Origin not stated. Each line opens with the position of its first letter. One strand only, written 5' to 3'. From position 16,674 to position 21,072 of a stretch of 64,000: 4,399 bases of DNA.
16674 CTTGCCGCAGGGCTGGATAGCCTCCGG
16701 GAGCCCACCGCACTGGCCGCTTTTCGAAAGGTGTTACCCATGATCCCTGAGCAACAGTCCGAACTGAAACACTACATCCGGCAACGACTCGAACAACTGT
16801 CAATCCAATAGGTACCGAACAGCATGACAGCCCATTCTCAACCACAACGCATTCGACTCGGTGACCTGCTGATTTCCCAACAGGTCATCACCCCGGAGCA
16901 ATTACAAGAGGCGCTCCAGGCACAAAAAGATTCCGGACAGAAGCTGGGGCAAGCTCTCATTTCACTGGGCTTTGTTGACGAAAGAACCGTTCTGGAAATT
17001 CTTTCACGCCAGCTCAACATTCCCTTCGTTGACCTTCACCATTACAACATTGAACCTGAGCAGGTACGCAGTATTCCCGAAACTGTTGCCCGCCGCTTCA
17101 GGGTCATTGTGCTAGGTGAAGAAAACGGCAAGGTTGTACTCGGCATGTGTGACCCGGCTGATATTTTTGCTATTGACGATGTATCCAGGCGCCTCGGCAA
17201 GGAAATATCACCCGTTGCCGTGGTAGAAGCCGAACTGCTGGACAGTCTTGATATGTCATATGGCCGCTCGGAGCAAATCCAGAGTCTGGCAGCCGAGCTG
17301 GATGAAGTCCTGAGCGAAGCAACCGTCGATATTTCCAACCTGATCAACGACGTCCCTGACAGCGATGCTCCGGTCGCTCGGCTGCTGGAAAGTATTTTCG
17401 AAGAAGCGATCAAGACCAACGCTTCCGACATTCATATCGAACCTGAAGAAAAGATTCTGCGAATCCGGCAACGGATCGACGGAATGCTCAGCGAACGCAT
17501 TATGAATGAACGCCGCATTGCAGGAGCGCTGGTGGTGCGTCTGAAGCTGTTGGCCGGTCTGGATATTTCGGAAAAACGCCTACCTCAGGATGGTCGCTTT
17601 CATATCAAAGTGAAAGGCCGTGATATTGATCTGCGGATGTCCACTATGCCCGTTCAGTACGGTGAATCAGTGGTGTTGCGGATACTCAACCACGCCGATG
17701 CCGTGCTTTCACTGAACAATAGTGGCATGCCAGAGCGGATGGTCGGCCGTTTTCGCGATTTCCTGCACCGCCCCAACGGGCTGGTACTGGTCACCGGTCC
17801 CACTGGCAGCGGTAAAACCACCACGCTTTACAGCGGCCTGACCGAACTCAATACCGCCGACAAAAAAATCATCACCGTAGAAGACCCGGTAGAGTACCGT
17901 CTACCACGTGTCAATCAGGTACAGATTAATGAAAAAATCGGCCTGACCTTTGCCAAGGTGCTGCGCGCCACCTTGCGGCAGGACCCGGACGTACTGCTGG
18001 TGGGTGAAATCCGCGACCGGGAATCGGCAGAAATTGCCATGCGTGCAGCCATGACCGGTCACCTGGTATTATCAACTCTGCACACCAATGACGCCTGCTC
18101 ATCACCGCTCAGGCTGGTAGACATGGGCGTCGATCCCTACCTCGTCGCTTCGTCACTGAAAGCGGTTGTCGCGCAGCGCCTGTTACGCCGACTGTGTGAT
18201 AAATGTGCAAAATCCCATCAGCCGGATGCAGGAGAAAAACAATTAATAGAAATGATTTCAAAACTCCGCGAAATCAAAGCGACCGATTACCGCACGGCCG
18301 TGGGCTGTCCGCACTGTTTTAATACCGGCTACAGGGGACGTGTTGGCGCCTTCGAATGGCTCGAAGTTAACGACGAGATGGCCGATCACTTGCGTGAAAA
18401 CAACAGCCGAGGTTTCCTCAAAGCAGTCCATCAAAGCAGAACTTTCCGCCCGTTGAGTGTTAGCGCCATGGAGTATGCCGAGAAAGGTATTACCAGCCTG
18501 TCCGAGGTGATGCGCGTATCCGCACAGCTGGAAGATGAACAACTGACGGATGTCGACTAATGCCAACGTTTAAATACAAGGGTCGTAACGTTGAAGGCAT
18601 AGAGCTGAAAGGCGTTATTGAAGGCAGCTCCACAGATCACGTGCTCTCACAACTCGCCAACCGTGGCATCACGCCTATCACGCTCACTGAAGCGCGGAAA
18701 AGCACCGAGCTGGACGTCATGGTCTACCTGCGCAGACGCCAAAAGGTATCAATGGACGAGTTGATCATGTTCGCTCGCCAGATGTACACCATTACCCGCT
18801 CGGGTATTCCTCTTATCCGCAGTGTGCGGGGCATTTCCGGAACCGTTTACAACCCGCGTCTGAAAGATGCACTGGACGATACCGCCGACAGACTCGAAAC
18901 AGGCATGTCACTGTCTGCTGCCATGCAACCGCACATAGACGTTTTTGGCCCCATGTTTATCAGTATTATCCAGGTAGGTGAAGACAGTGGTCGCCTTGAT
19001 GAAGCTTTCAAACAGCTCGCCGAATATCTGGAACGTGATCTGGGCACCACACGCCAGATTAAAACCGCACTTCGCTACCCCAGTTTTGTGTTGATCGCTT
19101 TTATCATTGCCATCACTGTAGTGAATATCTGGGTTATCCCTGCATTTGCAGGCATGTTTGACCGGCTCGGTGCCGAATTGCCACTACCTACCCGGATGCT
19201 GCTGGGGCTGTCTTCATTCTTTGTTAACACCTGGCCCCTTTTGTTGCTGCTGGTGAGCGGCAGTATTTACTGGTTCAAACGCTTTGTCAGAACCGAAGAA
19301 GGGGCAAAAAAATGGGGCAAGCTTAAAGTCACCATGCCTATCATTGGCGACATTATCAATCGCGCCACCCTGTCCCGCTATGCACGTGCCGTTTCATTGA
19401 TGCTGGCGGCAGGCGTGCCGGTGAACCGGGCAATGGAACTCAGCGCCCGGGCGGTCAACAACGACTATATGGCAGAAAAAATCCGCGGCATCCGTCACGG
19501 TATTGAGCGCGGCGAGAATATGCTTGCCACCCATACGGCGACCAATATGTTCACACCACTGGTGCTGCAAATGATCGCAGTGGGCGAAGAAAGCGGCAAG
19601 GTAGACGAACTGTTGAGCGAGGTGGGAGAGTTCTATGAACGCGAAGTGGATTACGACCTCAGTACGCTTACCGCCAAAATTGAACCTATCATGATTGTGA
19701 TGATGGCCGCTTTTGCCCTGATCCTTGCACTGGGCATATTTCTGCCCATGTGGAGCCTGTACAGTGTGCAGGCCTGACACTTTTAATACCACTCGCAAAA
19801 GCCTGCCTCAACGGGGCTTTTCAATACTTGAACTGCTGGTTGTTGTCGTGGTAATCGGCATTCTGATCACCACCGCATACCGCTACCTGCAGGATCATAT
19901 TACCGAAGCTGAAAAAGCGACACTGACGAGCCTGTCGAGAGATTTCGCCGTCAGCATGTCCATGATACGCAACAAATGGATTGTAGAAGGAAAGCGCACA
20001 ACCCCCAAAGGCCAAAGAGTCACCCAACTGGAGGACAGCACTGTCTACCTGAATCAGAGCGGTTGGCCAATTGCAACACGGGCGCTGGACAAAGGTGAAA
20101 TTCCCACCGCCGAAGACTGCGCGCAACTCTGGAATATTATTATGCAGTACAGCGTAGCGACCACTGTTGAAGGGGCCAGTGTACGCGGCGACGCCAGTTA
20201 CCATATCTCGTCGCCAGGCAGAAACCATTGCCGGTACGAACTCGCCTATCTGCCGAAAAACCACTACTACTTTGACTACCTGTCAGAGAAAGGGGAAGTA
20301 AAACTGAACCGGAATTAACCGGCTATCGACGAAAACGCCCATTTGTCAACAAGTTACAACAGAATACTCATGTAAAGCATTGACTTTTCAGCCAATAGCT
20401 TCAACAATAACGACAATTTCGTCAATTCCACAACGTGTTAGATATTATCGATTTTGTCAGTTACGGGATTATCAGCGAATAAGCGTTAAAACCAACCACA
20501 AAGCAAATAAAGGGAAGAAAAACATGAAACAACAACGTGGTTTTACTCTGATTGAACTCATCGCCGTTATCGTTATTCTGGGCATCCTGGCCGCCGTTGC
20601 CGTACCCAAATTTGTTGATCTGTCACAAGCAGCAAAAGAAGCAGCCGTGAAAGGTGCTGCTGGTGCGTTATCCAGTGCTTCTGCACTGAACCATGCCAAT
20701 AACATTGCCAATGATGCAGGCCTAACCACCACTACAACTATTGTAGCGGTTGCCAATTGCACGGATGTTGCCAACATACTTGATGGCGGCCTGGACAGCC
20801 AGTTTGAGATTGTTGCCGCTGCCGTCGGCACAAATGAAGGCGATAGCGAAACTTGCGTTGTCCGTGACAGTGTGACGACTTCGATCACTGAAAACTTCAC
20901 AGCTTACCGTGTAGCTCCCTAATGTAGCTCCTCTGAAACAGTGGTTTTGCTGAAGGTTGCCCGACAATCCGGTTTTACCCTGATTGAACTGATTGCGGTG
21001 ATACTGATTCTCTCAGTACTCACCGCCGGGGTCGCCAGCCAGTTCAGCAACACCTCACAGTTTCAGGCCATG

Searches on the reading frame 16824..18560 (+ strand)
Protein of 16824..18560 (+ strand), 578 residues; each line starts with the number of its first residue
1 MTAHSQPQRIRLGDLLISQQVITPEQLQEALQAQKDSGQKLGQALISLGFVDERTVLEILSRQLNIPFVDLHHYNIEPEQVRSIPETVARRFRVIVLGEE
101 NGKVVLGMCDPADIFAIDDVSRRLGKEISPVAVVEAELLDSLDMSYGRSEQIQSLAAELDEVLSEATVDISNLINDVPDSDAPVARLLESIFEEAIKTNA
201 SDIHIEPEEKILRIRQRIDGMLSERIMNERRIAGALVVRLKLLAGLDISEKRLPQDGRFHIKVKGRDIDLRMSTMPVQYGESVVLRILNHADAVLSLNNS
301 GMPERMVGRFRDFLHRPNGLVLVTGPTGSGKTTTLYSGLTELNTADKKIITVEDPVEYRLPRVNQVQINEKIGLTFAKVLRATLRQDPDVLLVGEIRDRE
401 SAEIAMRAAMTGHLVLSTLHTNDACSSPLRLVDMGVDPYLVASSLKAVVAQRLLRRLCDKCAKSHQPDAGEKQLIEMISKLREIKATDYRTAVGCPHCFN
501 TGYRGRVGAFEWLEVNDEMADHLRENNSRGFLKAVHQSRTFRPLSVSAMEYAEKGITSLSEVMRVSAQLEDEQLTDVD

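Call 11: search_protein_families(library=ncbifam, proteins=[window:16824-18560:+], max_evalue=0.00001)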
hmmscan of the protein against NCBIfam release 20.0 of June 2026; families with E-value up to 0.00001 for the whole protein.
window:16824-18560:+ (578 aa): 21 families
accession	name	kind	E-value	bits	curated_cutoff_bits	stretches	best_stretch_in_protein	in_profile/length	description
TIGR02538.1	type_IV_pilB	equivalog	4.8e-171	570.2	675.65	1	12-567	2-563/564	type IV-A pilus assembly ATPase PilB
TIGR02533.1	type_II_gspE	equivalog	7.3e-166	552.6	630.25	1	82-565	2-485/486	type II secretion system ATPase GspE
NF007755.0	PRK10436.1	equivalog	5e-137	457.4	617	1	128-568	31-461/465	type II secretion system protein GspE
NF053534.1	T4PilAsmATPsTfpB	equivalog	1.1e-124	417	850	1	51-566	63-582/584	type IV pilus assembly ATPase TfpB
NF041000.1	ATPase_ComGA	equivalog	3.7e-79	265.5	300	1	190-455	2-266/267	competence type IV pilus ATPase ComGA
TIGR01420.1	pilT_fam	subfamily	6.9e-53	180.1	319.1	1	188-457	2-271/343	PilT/PilU family type 4a pilus ATPase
TIGR02525.1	plasmid_TraJ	equivalog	1.6e-26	93.1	368.3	1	283-434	120-272/372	plasmid transfer ATPase TraJ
NF053729.1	c-di-GMP_motif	domain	5.7e-20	70.9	38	1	11-63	1-53/53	cyclic di-GMP-binding domain-containing protein, MshE-related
NF058587.1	archaellum_moto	equivalog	2.4e-19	69.5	550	1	320-426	277-388/527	archaellum flagellar ATPase motor FlaI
TIGR02524.1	dot_icm_DotB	equivalog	1.7e-18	67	463.3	1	315-432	131-257/358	Dot/Icm type IV secretion system ATPase DotB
NF012033.0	PRK15489.1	equivalog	3.2e-18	65.3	537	1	8-157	489-638/703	glycosyl transferase family protein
NF008411.1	PRK11234.1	equivalog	2.5e-17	62.5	1170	1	7-166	479-636/723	cyclic di-3',5'-guanylate-activated glycosyltransferase NfrB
TIGR02788.1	VirB11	equivalog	6.9e-17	61.4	249.95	1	321-463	147-293/308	P-type DNA transfer ATPase VirB11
TIGR03819.1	heli_sec_ATPase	hypoth_equivalog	1e-16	61.1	373.15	1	233-450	96-316/340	TadA family conjugal transfer-associated ATPase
TIGR02782.1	TrbB_P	equivalog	1.3e-16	60.7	304.55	1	320-432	138-253/303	P-type conjugative transfer ATPase TrbB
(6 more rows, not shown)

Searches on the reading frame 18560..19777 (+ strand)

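Call 11: search_protein_families(library=ncbifam, proteins=[window:18560-19777:+], max_evalue=0.00001)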
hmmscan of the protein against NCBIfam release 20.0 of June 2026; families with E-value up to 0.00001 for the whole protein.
window:18560-19777:+ (405 aa): 6 families
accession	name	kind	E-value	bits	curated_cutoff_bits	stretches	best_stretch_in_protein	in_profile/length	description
TIGR02120.1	GspF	equivalog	6e-90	302.4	424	1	4-400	1-397/401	type II secretion system inner membrane protein GspF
NF052607.1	T4PiliAsmPilCThrm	equivalog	7.6e-86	288.7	700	1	1-400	1-400/406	type IV pilus assembly protein PilC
NF052606.1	T4PiliAsmPilCMyx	equivalog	4.7e-76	256.3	700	1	2-401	20-415/419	type IV pilus assembly protein PilC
NF007861.0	PRK10573.1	equivalog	5e-65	220.1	401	1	4-401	7-395/401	protein transport protein HofC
NF047826.1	T3SSXpsF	equivalog_domain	3.9e-59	200.5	650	1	1-401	1-401/405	type II secretion system protein XpsF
NF041012.2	T4P_ComGB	equivalog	2e-35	122.8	240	1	70-400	5-330/332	competence type IV pilus assembly protein ComGB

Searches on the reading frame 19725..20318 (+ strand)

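Call 11: search_protein_families(library=ncbifam, proteins=[window:19725-20318:+], max_evalue=0.00001)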
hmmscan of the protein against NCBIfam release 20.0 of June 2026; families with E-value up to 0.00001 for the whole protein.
window:19725-20318:+ (197 aa): 2 families
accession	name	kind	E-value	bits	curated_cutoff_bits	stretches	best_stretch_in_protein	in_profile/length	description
TIGR02532.1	IV_pilin_GFxxxE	domain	6.6e-07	28.9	16.3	1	29-52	1-24/24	prepilin-type N-terminal cleavage/methylation domain-containing protein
TIGR01708.2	typeII_sec_gspH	equivalog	3.4e-06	27.2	80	1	29-90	1-59/169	type II secretion system minor pseudopilin GspH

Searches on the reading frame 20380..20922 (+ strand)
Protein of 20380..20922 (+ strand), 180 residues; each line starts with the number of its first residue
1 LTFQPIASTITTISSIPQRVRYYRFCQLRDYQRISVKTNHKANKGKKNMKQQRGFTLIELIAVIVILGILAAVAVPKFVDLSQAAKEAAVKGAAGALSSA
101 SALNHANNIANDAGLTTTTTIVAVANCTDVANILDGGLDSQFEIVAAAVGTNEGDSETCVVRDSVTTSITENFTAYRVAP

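Call 11: search_protein_families(library=ncbifam, proteins=[window:20380-20922:+], max_evalue=0.00001)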
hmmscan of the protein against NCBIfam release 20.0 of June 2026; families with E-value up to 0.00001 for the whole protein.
window:20380-20922:+ (180 aa): 5 families
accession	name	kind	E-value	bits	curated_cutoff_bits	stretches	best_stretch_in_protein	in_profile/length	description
TIGR01710.1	typeII_sec_gspG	equivalog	2.1e-09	37.5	88.85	1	53-103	1-51/134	type II secretion system major pseudopilin GspG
NF041775.1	typeIV_PilA_Myxo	equivalog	2.2e-09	37.6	400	1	51-100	9-58/214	type IV pilin protein PilA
TIGR02532.1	IV_pilin_GFxxxE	domain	8.2e-09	34.9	16.3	1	52-75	1-24/24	prepilin-type N-terminal cleavage/methylation domain-containing protein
NF007862.0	PRK10574.1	equivalog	2.4e-07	31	138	1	49-83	1-35/145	prepilin peptidase-dependent pilin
TIGR01708.2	typeII_sec_gspH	equivalog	6.4e-07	29.5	80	1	52-89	1-40/169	type II secretion system minor pseudopilin GspH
